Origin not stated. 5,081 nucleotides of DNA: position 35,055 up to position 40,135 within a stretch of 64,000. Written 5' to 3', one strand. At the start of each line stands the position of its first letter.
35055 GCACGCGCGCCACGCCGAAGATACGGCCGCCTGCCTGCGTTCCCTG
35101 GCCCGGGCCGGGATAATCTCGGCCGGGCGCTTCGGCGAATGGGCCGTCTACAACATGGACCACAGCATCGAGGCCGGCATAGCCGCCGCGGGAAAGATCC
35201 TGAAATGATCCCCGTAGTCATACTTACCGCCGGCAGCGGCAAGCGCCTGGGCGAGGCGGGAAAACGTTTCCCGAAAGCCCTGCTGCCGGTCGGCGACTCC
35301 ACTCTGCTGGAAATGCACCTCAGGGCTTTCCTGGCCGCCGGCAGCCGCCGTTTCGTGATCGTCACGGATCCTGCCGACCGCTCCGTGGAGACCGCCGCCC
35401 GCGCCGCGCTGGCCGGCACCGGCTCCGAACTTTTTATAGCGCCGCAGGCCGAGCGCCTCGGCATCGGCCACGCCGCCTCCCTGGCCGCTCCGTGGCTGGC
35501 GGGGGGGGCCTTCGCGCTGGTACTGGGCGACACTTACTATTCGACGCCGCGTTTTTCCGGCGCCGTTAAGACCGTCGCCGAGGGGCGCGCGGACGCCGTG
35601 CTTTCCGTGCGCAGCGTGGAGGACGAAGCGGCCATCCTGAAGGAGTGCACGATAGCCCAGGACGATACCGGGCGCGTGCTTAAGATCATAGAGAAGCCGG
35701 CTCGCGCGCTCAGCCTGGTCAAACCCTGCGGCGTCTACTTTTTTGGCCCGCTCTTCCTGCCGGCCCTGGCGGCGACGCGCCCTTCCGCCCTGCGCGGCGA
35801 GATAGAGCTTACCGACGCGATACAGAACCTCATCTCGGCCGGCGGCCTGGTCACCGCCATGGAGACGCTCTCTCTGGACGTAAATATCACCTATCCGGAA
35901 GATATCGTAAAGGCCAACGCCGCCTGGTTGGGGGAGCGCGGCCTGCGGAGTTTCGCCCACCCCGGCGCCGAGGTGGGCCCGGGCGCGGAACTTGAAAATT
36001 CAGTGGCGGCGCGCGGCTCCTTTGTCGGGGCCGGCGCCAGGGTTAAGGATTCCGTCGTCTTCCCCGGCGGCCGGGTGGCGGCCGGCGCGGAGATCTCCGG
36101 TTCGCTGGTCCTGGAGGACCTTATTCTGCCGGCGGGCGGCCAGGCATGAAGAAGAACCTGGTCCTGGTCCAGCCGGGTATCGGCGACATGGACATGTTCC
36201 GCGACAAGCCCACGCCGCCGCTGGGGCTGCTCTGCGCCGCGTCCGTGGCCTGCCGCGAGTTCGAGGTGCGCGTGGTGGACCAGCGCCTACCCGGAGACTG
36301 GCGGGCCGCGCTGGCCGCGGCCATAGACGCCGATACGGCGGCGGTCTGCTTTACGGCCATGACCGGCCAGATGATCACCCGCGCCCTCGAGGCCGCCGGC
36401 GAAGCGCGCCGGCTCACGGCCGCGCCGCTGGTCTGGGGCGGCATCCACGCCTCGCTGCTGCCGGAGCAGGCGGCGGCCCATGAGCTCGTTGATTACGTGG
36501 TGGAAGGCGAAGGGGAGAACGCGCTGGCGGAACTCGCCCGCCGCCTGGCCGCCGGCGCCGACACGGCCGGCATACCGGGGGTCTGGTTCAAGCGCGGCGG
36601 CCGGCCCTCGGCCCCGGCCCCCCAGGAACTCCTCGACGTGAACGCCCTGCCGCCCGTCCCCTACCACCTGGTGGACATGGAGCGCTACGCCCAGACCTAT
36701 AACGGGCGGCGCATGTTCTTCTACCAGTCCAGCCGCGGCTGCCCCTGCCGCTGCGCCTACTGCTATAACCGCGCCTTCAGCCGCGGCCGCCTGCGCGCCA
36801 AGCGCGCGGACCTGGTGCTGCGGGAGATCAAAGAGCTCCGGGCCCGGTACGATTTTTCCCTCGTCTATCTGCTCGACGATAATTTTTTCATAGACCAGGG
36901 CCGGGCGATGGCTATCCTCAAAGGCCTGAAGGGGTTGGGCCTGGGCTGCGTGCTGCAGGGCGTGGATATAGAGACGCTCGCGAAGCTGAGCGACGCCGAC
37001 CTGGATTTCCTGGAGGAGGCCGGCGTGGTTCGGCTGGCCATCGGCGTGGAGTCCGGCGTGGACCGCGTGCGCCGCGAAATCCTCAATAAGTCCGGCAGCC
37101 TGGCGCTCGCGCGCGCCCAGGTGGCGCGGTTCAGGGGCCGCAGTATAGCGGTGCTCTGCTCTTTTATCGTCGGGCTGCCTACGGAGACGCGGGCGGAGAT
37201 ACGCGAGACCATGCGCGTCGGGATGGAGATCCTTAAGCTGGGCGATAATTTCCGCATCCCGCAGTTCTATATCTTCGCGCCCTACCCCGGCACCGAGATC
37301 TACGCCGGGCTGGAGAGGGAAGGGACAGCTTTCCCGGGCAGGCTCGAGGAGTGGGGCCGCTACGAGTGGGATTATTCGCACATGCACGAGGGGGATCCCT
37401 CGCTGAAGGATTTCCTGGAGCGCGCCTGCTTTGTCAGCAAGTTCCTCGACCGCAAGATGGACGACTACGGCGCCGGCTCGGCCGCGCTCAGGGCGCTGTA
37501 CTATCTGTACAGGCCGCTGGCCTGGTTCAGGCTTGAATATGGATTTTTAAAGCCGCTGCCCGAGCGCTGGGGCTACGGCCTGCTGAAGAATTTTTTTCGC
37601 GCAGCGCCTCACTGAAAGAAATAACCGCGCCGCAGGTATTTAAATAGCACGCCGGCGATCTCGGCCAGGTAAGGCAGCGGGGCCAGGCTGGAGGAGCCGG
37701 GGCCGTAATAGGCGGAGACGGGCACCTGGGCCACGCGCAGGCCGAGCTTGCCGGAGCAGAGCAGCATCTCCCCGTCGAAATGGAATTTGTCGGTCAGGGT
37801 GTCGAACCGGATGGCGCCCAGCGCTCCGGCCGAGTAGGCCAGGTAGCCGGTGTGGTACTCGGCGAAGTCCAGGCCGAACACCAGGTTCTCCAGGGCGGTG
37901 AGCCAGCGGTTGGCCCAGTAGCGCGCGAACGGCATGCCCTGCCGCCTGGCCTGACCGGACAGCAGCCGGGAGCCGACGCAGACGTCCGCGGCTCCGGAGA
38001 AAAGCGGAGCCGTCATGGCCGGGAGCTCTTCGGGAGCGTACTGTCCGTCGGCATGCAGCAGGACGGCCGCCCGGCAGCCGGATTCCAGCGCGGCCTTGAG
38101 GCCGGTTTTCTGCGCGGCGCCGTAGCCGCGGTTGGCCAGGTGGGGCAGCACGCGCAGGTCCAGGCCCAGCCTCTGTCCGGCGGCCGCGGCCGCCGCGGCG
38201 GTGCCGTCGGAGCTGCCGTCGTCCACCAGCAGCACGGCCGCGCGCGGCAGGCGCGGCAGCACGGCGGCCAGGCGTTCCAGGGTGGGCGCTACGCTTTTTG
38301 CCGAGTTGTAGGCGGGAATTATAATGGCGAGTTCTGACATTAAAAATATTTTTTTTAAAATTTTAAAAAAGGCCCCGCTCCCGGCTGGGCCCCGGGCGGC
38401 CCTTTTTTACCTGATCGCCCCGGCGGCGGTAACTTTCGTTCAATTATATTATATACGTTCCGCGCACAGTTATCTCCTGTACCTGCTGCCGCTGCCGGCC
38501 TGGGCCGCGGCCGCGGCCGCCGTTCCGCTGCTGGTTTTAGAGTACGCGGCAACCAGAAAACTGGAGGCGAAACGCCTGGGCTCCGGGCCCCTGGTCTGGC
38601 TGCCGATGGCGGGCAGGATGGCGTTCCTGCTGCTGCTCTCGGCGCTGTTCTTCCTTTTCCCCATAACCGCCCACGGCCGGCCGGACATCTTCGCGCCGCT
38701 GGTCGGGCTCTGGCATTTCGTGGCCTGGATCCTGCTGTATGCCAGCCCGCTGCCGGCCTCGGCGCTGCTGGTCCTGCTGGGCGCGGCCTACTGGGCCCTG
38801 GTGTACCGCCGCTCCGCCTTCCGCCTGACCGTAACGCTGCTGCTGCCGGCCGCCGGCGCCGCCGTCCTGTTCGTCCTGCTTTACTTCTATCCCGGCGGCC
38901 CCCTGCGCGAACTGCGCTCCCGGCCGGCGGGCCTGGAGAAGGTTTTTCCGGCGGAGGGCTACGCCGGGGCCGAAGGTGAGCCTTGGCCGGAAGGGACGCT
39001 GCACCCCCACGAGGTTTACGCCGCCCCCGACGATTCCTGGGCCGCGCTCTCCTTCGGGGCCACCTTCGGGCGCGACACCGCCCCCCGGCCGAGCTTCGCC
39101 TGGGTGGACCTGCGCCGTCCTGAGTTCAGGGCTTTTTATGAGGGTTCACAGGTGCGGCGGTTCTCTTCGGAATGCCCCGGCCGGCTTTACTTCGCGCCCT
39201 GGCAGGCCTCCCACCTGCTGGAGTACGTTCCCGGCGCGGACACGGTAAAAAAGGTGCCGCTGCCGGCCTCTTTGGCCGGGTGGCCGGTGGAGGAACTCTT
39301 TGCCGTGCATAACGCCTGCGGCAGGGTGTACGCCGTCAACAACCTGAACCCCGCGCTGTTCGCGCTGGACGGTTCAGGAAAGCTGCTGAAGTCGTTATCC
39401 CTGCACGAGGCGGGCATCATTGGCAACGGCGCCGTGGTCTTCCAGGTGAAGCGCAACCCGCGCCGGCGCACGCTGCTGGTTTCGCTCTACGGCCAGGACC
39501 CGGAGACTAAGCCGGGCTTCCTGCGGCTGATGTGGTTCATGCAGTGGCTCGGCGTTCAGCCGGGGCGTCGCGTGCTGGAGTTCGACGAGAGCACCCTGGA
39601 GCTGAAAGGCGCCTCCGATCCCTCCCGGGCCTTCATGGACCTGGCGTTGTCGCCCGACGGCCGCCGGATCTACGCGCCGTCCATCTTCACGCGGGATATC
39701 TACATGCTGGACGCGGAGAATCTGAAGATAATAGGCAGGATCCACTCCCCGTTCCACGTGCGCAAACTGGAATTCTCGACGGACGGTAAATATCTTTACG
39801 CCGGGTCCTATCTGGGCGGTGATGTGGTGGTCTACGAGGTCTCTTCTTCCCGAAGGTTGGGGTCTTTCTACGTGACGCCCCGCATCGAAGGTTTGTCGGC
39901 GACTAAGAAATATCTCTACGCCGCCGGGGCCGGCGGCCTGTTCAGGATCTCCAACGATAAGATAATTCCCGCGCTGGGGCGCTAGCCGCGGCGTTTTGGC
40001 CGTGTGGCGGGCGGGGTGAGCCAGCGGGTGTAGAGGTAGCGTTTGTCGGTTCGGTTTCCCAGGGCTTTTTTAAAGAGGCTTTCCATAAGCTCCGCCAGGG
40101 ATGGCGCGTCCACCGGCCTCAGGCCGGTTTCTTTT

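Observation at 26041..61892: Giant radical-SAM super-locus (17 rSAM genes in ~33 kb) built around a single His-Xaa-Ser repeat precursor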

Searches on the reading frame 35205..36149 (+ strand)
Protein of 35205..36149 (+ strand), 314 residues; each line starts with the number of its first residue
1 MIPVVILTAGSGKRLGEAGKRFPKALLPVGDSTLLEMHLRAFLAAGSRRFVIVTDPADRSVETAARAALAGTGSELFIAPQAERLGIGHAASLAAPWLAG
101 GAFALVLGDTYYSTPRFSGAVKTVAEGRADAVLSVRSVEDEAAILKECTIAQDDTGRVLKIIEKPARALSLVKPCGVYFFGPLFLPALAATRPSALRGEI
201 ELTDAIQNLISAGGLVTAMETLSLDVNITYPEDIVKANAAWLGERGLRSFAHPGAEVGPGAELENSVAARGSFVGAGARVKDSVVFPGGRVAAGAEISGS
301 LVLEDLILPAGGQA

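Call 5: search_protein_families(library=ncbifam, proteins=[window:35205-36149:+], max_evalue=0.01)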
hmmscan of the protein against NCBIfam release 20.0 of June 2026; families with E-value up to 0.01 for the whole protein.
window:35205-36149:+ (314 aa): 30 families (the best 25 are shown)
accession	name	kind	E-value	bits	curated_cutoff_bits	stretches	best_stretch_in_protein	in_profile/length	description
TIGR03992.1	Arch_glmU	subfamily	9.6e-32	110.3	292.1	1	4-286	3-269/393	bifunctional sugar-1-phosphate nucleotidylyltransferase/acetyltransferase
NF041313.1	UDPGP_AglF_Halo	equivalog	1.9e-27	96.2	400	1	4-238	3-231/234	UTP--glucose-1-phosphate uridylyltransferase AglF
TIGR01208.1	rmlA_long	equivalog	4.7e-27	94.8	320.25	1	5-301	3-301/353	glucose-1-phosphate thymidylyltransferase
NF041173.1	Sug_nt_acttase_Thmprot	equivalog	5.6e-22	78.2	600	1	4-243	3-229/405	bifunctional sugar-1-phosphate nucleotidylyltransferase/acetyltransferase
TIGR01207.1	rmlA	equivalog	6.3e-18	64.9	360.65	1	5-217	3-211/286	glucose-1-phosphate thymidylyltransferase RfbA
TIGR01099.1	galU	equivalog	1.4e-15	57.6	326.8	2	79-216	99-241/261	UTP--glucose-1-phosphate uridylyltransferase GalU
NF052502.1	man1P_GTase_Rv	exception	2.8e-15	56.1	440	1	4-304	3-303/352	mannose-1-phosphate guanylyltransferase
NF010933.0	PRK14353.1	equivalog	6.9e-12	44.7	505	1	4-298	8-296/453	bifunctional UDP-N-acetylglucosamine diphosphorylase/glucosamine-1-phosphate N-acetyltransferase GlmU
NF012024.0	PRK15480.1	equivalog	2.3e-11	43.4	588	1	5-219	7-217/292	glucose-1-phosphate thymidylyltransferase RfbA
NF010932.0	PRK14352.1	equivalog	6.8e-10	38.2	611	1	3-220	8-224/488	bifunctional UDP-N-acetylglucosamine diphosphorylase/glucosamine-1-phosphate N-acetyltransferase GlmU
NF010934.1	PRK14354.1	equivalog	7.1e-10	38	450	1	4-222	2-215/447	bifunctional UDP-N-acetylglucosamine diphosphorylase/glucosamine-1-phosphate N-acetyltransferase GlmU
NF010935.0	PRK14355.1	equivalog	1.2e-09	37.3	718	1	4-221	6-220/459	bifunctional UDP-N-acetylglucosamine diphosphorylase/glucosamine-1-phosphate N-acetyltransferase GlmU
TIGR01105.1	galF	equivalog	3.3e-09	36.3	659.2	2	72-211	95-247/297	GalU regulator GalF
NF007516.0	PRK10122.1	equivalog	8.2e-09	35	534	2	4-63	6-65/297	UTP--glucose-1-phosphate uridylyltransferase GalF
NF045761.1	NAMPUrTaseMurU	equivalog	1.1e-08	35.2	250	1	5-115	4-113/226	N-acetylmuramate alpha-1-phosphate uridylyltransferase MurU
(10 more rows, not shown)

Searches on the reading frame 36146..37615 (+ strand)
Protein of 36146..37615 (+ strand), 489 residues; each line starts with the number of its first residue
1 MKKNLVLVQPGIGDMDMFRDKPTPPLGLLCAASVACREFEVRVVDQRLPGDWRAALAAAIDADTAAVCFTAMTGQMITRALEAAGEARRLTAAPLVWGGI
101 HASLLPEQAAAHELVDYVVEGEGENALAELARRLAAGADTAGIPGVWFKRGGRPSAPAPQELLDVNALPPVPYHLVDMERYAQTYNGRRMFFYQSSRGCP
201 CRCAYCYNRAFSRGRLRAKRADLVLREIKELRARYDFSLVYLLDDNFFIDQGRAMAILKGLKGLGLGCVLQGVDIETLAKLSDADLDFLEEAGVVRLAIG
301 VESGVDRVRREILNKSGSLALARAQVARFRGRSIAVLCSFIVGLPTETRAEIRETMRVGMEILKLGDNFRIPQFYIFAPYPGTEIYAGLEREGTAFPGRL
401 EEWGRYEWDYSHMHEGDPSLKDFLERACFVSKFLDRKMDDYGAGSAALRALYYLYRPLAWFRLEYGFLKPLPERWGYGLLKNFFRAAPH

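Call 6: search_protein_families(library=ncbifam, proteins=[window:36146-37615:+], max_evalue=0.01)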
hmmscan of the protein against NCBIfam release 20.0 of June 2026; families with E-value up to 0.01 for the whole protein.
window:36146-37615:+ (489 aa): 25 families
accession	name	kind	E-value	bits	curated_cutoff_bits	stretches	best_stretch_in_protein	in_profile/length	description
TIGR03471.1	HpnJ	equivalog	1.5e-29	103.3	577.6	1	98-393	103-391/472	hopanoid biosynthesis associated radical SAM protein HpnJ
NF050148.1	rSAM_ApyD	equivalog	1.1e-28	100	750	1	7-388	9-392/645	RiPP biosynthesis radical SAM protein ApyD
TIGR02026.1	BchE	equivalog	4e-28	98.5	481.35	1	60-387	59-385/497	magnesium-protoporphyrin IX monomethyl ester anaerobic oxidative cyclase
NF038361.1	rSAM_Sden_1168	equivalog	8.5e-28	97.2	575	1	94-386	172-470/560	Sden_1168 family B12-binding radical SAM P-methyltransferase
TIGR04013.1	B12_SAM_MJ_1487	hypoth_equivalog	2.6e-22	79.2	251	2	63-233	45-194/382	TIGR04013 family B12-binding domain/radical SAM domain-containing protein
TIGR04072.2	rSAM_ladder_B12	equivalog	7.3e-22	77.6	360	1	71-357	77-344/443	lipid biosynthesis B12-binding/radical SAM protein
TIGR03975.1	rSAM_ocin_1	subfamily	4.4e-20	71.7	281.85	1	55-357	120-425/606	RiPP maturation radical SAM C-methyltransferase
TIGR04014.1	B12_SAM_MJ_0865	equivalog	3.8e-19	68.8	360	1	94-385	70-354/434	methyl-coenzyme M reductase glutamine C-methyltransferase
TIGR04295.1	B12_rSAM_oligo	hypoth_equivalog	6.5e-18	64.6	400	1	89-320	98-319/422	TIGR04295 family B12-binding domain-containing radical SAM protein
TIGR04479.1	bcpD_PhpK_rSAM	subfamily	8.4e-18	64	600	1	117-357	174-404/504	PhpK family radical SAM P-methyltransferase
NF033070.1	rSAM_AprD4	equivalog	4.1e-17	62.2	500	1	125-387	136-388/456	AprD4 family radical SAM diol-dehydratase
TIGR04367.1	HpnR_B12_rSAM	equivalog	7e-15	54.5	650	1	25-392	22-376/490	hopanoid C-3 methylase HpnR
TIGR04385.1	B12_rSAM_cofa1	equivalog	1.3e-12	47.7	450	1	89-358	96-360/438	B12 lower ligand biosynthesis radical SAM protein BzaD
TIGR04428.1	B12_rSAM_trp_MT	equivalog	2.1e-10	39.6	500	1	81-152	84-155/558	tryptophan 2-C-methyltransferase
NF040546.1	rSAM_CUAEP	equivalog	3.6e-10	39.1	500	1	34-356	23-335/468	CUAEP/CCAEP-tail radical SAM (seleno)protein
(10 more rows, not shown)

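Call 51: search_protein_families(library=pfam, proteins=[window:36146-37615:+], max_evalue=0.001)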
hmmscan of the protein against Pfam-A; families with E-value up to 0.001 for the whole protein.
window:36146-37615:+ (489 aa): 2 families
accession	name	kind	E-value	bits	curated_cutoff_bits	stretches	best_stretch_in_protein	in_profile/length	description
PF04055.27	Radical_SAM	-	6.9e-20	72.3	29.5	1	194-357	2-164/166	Radical SAM superfamily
PF02310.24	B12-binding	-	2.2e-13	50.6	32.1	1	23-131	12-121/121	B12 binding domain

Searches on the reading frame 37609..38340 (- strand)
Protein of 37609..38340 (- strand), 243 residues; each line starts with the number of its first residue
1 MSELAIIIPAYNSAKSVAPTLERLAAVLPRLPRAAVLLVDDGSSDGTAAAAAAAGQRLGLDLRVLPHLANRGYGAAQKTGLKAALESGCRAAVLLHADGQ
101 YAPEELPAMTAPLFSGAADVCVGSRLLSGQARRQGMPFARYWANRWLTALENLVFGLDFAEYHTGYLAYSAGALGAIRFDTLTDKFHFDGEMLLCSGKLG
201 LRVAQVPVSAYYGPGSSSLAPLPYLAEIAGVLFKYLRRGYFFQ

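Call 6: search_protein_families(library=ncbifam, proteins=[window:37609-38340:-], max_evalue=0.01)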
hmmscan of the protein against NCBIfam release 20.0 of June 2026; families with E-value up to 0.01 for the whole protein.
window:37609-38340:- (243 aa): 16 families
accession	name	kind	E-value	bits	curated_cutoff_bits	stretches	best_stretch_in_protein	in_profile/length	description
NF058614.1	PPMAGASynPpgS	equivalog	2.1e-17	63.3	370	1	6-216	4-202/226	polyprenyl-phospho-N-acetylgalactosaminyl synthase PpgS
TIGR04182.1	glyco_TIGR04182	equivalog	1.6e-16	60.6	325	1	4-234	2-216/293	S-layer glycoprotein N-glycosyltransferase AglJ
NF041391.1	DPhHxTase_Halo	equivalog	7.9e-13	47.9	375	1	10-233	3-206/213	dolichyl-phosphate hexose transferase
NF041875.1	EPS_EpsD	equivalog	9.9e-11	41.6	370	1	4-148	1-138/325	exopolysaccharide biosynthesis glycosyltransferase EpsD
NF007986.1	PRK10714.1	equivalog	5.3e-10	38.8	529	1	3-124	7-124/316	undecaprenyl-phosphate 4-deoxy-4-formamido-L-arabinose transferase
TIGR03965.1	mycofact_glyco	equivalog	2e-08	33.6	280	1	3-141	75-204/467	mycofactocin biosynthesis glycosyltransferase MftF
TIGR04283.1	glyco_like_mftF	equivalog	2.4e-08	33.9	182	1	4-108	1-91/221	TIGR04283 family arsenosugar biosynthesis glycosyltransferase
TIGR03937.1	PgaC_IcaA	equivalog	4.4e-07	29.2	422.3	1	3-85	46-125/407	poly-beta-1,6-N-acetyl-D-glucosamine synthase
NF041865.1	EpsU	equivalog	2.5e-06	26.8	700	1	4-120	41-154/394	exopolysaccharide biosynthesis GT2 family glycosyltransferase EpsU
NF007482.0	PRK10073.1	equivalog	1.5e-05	24.2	423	1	2-84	6-84/334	glycosyltransferase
TIGR03469.1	HpnB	hypoth_equivalog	1.6e-05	24.1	379.25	1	3-106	45-153/386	hopene-associated glycosyltransferase HpnB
NF010496.0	PRK13915.1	equivalog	2.8e-05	23.4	262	1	3-75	32-106/307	glucosyl-3-phosphoglycerate synthase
NF047588.1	GlcsyltransPgfSStrep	equivalog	5.4e-05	22.6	500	1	4-141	3-136/308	glycosyltransferase PgfS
TIGR01556.1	rhamnosyltran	subfamily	0.00024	20.4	200.55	1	19-106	5-91/281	rhamnosyltransferase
NF053846.1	glyco_with_XrtP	equivalog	0.00096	17.9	520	1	7-153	46-203/440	XrtP-associated glycosyltransferase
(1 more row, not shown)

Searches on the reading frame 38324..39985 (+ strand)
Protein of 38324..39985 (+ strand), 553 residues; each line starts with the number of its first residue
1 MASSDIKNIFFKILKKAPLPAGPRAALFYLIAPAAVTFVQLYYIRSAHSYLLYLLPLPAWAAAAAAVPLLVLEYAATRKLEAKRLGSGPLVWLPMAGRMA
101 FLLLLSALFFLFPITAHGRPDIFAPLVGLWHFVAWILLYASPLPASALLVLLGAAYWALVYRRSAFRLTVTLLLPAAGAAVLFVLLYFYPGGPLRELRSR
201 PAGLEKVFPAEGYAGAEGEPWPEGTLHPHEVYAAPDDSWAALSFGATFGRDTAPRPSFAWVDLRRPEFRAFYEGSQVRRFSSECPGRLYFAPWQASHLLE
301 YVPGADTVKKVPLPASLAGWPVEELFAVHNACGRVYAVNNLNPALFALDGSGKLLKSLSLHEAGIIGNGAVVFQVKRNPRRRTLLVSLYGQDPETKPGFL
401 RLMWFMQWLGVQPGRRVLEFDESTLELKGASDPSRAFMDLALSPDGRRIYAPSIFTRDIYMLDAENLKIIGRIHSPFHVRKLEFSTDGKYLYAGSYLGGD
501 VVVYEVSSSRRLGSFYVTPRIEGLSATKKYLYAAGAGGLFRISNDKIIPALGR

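Call 6: search_protein_families(library=ncbifam, proteins=[window:38324-39985:+], max_evalue=0.01)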
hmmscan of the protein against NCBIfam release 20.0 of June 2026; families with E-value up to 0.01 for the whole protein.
window:38324-39985:+ (553 aa): 1 family
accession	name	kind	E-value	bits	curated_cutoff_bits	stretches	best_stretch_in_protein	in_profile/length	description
TIGR03866.1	PQQ_ABC_repeats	subfamily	4.4e-06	26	287.3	1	440-513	130-203/310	PQQ-dependent catabolism-associated beta-propeller protein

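Call 9: search_protein_families(library=pfam, proteins=[window:38324-39985:+], max_evalue=0.01)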
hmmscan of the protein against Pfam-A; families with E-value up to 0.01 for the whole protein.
window:38324-39985:+ (553 aa): 2 families
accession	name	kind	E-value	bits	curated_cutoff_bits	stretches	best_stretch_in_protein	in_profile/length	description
PF02239.22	Cytochrom_D1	-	0.00038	19.5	25.5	1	442-505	43-105/368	Cytochrome D1 heme domain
PF25174.1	Beta-prop_THOC3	-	0.0023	17.4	305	1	437-512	91-164/272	THOC3 beta-propeller domain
